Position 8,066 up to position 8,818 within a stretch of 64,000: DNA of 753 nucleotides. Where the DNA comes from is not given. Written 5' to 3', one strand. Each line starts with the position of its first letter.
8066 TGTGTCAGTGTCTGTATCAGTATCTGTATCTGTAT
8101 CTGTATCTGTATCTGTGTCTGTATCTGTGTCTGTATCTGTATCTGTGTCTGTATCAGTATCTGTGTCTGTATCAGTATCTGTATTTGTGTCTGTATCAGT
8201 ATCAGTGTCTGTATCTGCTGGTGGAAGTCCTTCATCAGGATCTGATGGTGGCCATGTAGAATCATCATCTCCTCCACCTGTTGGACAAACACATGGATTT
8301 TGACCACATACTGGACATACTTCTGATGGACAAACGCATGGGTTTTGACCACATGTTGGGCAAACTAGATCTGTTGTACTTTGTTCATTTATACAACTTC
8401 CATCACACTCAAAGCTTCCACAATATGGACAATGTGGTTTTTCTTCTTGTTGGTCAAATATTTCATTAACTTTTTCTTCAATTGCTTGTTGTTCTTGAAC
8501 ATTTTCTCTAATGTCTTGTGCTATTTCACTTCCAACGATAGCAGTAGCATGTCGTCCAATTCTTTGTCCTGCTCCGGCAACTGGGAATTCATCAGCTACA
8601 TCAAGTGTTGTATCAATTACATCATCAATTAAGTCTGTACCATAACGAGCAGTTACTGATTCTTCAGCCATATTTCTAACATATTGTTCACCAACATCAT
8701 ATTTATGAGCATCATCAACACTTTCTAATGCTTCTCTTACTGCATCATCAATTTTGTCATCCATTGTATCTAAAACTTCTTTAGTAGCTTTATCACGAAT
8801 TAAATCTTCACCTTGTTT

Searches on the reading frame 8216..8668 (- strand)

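Call 32: search_protein_families(library=pfam, max_evalue=10, proteins=[window:8216-8668:-])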
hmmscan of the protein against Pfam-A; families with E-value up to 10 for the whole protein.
seq(151 aa): 6 families
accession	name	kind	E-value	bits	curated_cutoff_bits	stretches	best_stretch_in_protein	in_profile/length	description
PF18709.6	DLP_helical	-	0.031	14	25.5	1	6-76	122-191/340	Dynamin-like helical domain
PF04368.18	DUF507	-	0.11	12.9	24.7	1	47-77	36-66/182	Protein of unknown function (DUF507)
PF13248.11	Zn_ribbon_3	-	0.44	10.5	27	2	76-84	15-23/26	zinc-ribbon domain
PF24460.1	DUF7575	-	0.54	10.1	28.5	1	75-84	1-10/28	Domain of unknown function (DUF7575)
PF12172.15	zf-ChsH2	-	2.9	8.2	23.2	1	78-87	26-35/37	ChsH2, rubredoxin-like zinc ribbon domain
PF04423.19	Rad50_zn_hook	-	7.3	6.9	24.3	0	117-123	21-27/52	Rad50 zinc hook motif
